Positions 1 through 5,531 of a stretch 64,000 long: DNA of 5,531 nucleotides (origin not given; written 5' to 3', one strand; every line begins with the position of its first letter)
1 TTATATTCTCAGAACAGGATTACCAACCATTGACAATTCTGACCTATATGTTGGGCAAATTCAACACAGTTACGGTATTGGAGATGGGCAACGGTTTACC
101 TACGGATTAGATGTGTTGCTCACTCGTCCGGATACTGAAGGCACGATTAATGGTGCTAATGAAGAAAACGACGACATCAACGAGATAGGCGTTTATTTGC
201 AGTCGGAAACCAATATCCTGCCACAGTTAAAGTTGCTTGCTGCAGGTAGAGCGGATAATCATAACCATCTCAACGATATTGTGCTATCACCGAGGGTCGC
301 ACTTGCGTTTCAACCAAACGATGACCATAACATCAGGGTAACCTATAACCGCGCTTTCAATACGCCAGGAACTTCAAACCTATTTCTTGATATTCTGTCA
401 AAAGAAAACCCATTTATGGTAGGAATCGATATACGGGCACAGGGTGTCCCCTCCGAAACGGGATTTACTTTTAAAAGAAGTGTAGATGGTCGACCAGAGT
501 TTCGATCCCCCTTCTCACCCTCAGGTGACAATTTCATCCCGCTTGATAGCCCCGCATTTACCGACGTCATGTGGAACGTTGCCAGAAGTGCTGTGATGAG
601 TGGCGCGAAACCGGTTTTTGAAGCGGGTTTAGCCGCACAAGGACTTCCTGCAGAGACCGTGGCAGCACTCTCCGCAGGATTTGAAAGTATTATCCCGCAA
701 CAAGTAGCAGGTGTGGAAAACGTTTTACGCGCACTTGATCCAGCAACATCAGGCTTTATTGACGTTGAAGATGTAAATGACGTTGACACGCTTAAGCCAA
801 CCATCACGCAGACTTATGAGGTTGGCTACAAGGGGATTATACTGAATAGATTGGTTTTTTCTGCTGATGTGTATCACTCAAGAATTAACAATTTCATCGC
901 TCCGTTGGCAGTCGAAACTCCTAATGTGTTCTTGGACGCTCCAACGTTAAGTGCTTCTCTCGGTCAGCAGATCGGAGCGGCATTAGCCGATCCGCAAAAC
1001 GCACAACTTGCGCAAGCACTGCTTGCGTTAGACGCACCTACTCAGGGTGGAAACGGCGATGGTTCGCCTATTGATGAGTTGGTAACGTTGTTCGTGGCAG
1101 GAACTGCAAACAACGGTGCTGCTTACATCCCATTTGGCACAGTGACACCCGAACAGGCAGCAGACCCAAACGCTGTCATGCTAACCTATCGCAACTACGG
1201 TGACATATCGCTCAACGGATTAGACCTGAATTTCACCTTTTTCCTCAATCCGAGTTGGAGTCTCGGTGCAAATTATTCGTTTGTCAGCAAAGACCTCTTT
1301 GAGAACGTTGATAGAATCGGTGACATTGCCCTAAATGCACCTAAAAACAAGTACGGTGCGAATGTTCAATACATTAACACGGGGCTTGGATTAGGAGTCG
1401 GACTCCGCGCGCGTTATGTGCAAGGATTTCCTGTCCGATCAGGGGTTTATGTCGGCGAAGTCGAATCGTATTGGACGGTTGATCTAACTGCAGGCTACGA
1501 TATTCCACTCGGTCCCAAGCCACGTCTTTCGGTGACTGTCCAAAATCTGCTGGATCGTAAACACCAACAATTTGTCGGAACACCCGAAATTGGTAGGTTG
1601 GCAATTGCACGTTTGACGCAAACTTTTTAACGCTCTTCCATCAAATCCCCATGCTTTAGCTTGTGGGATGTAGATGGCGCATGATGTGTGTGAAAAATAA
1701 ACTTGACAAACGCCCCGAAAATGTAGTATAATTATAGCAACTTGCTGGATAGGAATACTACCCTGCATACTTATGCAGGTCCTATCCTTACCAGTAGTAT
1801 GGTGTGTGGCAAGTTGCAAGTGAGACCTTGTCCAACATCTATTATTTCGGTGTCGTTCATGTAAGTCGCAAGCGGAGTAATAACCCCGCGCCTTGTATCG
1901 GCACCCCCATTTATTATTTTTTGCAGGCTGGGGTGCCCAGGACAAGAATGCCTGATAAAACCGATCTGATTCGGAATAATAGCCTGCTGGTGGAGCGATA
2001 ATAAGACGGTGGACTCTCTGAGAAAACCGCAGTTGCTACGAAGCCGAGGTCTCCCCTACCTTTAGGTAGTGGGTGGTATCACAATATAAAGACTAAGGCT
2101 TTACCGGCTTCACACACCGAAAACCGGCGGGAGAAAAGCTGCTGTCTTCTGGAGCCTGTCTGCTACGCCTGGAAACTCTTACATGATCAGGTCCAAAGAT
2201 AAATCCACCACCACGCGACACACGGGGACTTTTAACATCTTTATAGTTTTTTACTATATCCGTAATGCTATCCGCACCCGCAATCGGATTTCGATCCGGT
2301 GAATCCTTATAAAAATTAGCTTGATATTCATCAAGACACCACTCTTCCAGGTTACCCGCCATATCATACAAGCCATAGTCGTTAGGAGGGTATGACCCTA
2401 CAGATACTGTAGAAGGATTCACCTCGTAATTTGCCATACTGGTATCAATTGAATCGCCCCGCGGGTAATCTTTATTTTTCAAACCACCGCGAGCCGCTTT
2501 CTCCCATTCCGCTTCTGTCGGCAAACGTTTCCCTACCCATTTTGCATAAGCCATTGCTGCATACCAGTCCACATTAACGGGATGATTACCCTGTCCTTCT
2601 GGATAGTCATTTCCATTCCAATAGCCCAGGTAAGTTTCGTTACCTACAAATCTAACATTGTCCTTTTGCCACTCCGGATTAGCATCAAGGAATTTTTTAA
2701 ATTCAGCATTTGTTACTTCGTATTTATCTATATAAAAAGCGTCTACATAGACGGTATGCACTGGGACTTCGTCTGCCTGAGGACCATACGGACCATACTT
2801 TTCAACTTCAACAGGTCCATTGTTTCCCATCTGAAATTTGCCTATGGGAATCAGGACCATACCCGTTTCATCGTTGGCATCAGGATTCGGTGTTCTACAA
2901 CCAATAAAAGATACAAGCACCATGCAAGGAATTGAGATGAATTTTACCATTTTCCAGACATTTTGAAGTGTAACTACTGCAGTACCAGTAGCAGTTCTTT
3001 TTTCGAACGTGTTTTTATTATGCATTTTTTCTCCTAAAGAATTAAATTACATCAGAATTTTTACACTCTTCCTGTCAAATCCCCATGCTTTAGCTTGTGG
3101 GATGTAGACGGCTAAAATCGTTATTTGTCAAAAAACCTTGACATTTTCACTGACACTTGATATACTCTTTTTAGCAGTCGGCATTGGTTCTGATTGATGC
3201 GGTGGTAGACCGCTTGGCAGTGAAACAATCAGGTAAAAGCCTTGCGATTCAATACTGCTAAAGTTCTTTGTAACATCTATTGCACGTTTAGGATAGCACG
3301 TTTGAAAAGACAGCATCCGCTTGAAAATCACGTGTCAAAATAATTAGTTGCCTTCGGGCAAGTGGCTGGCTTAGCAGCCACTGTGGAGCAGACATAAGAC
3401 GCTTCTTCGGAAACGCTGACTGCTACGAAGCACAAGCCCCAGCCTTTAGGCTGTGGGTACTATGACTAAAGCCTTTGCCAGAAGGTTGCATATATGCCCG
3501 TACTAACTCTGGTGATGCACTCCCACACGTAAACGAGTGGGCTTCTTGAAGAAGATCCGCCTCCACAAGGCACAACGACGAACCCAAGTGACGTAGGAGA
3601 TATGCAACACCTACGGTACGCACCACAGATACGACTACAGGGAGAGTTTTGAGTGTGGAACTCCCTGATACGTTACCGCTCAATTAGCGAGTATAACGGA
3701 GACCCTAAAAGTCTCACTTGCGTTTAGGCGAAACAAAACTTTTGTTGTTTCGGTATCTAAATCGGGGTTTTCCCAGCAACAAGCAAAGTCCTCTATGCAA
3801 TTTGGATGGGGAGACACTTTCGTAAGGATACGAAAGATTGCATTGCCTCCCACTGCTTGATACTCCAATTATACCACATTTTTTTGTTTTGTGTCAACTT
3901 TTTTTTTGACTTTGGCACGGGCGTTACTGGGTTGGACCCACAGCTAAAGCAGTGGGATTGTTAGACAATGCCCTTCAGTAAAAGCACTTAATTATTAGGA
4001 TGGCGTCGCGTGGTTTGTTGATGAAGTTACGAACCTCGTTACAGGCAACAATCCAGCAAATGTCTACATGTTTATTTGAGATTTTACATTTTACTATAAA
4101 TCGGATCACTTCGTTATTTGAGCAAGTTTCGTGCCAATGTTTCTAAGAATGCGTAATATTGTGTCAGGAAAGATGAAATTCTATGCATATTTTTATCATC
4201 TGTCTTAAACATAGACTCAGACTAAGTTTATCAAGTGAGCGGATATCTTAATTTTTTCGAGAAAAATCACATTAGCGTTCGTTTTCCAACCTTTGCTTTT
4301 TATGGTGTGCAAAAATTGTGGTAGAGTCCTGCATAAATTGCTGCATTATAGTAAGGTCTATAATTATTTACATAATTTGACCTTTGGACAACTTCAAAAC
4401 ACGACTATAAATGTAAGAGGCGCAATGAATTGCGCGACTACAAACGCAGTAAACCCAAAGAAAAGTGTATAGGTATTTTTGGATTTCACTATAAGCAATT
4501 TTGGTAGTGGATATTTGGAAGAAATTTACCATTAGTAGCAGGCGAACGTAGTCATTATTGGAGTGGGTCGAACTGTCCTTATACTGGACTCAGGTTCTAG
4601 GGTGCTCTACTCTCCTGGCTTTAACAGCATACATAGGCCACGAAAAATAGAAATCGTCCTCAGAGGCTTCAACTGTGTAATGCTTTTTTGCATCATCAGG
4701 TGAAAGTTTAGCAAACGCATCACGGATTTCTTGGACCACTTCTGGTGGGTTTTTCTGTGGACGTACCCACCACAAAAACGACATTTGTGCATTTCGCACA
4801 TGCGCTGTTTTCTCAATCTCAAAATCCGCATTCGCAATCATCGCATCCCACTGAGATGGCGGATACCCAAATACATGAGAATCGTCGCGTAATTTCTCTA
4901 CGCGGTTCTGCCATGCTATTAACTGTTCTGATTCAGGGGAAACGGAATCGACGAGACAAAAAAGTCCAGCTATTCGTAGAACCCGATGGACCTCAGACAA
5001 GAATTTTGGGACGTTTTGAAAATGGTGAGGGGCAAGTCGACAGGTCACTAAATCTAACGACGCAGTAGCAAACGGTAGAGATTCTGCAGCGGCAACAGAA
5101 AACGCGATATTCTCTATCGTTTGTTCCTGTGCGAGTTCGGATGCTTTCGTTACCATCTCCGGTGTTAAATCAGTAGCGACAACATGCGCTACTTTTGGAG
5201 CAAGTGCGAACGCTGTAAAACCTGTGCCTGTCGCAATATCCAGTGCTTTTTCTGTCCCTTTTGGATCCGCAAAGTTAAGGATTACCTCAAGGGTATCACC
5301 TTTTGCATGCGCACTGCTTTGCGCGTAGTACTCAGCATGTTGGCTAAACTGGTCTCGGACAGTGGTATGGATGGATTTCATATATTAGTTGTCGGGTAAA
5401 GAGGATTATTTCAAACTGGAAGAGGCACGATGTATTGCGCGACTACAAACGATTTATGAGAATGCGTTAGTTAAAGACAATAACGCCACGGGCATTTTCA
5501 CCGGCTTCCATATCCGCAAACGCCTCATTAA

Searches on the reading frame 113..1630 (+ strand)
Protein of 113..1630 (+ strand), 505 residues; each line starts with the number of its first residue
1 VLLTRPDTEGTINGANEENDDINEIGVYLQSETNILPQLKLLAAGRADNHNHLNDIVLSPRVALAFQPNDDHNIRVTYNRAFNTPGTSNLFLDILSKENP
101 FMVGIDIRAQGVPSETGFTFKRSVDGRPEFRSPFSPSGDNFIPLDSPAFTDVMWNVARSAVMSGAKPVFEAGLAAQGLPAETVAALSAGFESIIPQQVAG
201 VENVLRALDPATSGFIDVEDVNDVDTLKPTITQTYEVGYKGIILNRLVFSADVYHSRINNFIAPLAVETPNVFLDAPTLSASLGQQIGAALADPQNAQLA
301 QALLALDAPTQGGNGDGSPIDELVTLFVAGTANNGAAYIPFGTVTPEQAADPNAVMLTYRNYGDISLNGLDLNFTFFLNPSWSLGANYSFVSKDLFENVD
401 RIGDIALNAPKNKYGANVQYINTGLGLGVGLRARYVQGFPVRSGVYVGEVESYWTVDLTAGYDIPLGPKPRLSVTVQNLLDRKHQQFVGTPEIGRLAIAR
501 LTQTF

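Call 15: search_protein_families(library=pfam, proteins=[window:113-1630:+], max_evalue=0.001)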
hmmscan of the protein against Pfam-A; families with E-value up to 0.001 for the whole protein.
window:113-1630:+ (505 aa): 2 families
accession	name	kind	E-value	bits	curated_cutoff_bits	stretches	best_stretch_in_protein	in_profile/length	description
PF00593.30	TonB_dep_Rec_b-barrel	-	2e-33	117.4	27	2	225-479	263-436/436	TonB dependent receptor-like, beta-barrel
PF14905.12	OMP_b-brl_3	-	5e-10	39.4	27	1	343-486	245-380/408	Outer membrane protein beta-barrel family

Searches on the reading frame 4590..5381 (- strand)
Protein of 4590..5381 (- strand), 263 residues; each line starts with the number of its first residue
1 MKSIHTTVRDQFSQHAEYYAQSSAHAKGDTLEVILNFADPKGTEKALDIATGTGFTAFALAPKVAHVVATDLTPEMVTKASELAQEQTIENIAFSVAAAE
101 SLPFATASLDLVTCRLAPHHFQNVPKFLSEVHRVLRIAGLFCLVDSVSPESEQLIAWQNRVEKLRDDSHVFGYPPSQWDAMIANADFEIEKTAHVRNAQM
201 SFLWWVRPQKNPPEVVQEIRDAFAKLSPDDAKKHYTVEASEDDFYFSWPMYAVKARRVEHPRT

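Call 37: search_protein_families(library=pfam, proteins=[window:4590-5381:-], max_evalue=0.001)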
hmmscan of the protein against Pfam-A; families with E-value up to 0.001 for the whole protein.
window:4590-5381:- (263 aa): 8 families
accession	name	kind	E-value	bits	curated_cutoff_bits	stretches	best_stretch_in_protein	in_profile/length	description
PF08241.18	Methyltransf_11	-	1.9e-22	80.1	21.2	1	47-142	1-94/95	Methyltransferase domain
PF13847.12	Methyltransf_31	-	3.2e-21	76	27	1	43-167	4-125/145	Methyltransferase domain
PF13649.12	Methyltransf_25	-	5.7e-21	75.5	27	1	47-139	2-97/97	Methyltransferase domain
PF01209.24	Ubie_methyltran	-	3.7e-14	53.1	20.1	1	37-152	42-160/233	ubiE/COQ5 methyltransferase family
PF08242.18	Methyltransf_12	-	8e-13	49.4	30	1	47-140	1-97/98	Methyltransferase domain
PF13489.12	Methyltransf_23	-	8.3e-11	42.3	27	1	36-191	15-163/164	Methyltransferase domain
PF03141.22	Methyltransf_29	-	9.4e-06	24.9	23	1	38-146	113-220/506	Putative S-adenosyl-L-methionine-dependent methyltransferase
PF05958.17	tRNA_U5-meth_tr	-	0.00079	19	23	0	12-105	172-264/357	tRNA (Uracil-5-)-methyltransferase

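Call 48: find_encoding_contigs(protein=window:4590-5381:-, flank=6000, max_places=6)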
Protein window:4590-5381:- (263 aa): no gene with exactly this product is on record in the collection.
